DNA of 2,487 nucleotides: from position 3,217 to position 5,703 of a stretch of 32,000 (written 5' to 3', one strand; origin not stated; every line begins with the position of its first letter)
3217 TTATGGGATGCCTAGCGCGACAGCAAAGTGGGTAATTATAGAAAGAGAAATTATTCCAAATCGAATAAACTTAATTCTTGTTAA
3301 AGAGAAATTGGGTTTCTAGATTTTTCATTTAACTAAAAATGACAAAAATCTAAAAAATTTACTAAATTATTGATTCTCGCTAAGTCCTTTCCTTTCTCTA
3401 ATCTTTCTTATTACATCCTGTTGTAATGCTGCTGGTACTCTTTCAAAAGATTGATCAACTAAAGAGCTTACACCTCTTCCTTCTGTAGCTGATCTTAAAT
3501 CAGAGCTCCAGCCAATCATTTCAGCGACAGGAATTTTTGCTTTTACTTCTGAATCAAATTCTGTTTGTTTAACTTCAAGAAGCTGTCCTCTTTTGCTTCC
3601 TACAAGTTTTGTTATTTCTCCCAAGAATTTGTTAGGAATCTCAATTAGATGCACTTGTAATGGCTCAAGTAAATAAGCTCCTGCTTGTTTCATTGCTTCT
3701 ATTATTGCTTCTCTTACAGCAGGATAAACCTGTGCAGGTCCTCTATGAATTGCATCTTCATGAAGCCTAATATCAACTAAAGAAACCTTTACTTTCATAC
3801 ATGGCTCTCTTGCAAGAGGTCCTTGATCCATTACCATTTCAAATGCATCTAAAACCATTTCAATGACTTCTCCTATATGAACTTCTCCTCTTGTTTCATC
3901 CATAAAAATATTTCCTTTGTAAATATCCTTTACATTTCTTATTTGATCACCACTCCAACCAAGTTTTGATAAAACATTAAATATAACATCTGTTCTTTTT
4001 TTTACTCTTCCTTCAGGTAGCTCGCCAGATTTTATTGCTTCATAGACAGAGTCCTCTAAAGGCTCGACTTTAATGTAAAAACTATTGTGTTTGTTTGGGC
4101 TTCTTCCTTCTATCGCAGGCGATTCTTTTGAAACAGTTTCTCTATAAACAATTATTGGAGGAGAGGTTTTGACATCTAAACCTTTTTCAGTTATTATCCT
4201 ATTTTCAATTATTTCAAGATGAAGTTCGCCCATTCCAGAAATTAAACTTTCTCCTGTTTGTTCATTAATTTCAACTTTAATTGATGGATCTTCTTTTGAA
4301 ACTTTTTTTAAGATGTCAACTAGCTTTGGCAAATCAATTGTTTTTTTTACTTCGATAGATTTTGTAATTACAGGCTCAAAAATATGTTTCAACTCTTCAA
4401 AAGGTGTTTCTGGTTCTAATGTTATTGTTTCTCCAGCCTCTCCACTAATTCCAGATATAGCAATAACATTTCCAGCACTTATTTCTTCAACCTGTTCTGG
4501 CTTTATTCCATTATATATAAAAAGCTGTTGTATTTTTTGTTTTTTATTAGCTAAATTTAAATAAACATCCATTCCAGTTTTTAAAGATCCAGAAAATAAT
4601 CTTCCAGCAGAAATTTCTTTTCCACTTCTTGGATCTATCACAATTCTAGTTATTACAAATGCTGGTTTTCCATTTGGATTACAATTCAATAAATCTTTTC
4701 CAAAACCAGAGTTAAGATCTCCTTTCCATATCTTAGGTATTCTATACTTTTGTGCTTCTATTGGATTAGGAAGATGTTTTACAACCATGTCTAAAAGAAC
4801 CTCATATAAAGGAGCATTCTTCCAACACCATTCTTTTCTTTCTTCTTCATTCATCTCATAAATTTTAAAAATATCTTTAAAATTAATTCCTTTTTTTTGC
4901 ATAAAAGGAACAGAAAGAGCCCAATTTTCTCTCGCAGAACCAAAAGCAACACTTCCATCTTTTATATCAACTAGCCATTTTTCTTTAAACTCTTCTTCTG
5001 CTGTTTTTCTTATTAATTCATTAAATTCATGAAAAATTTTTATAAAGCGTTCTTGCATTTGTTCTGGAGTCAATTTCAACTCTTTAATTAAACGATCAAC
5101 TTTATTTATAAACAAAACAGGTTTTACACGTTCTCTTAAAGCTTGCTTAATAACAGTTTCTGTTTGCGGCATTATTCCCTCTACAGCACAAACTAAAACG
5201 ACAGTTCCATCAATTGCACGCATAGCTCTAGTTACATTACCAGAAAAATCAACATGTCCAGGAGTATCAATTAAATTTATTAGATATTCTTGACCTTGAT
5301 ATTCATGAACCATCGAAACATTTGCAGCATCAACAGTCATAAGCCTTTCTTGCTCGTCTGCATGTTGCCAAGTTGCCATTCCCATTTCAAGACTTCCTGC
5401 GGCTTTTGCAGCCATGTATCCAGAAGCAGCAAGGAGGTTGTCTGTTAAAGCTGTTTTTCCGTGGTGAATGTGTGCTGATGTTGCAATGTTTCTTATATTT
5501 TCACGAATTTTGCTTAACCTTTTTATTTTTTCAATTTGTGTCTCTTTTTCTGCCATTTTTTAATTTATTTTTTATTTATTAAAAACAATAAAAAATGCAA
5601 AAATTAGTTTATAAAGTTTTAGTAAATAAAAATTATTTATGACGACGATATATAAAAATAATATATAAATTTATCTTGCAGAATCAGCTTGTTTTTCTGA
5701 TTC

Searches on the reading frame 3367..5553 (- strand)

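Call 67: search_protein_families(library=pfam, max_evalue=0.001, proteins=[window:3367-5553:-])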
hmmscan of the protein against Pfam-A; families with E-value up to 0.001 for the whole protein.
window:3367-5553:- (728 aa): 6 families
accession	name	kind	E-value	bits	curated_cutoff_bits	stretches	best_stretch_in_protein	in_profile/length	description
PF00009.33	GTP_EFTU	-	3.2e-51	174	26.5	1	18-262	1-187/188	Elongation factor Tu GTP binding domain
PF14492.12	EFG_III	-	4.3e-22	78.4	27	1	393-464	3-74/75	Elongation Factor G, domain III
PF03764.24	EFG_IV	-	3.1e-21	75.8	24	1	531-624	24-120/121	Elongation factor G, domain IV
PF00679.30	EFG_C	-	1.1e-17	64.3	27.9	1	628-713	2-88/89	Elongation factor G C-terminus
PF03144.31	GTP_EFTU_D2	-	1e-09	39.1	30.3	1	316-378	5-73/73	Elongation factor Tu domain 2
PF22042.2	EF-G_D2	-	1.3e-06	28.9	27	1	304-377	9-81/84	Elongation factor G domain 2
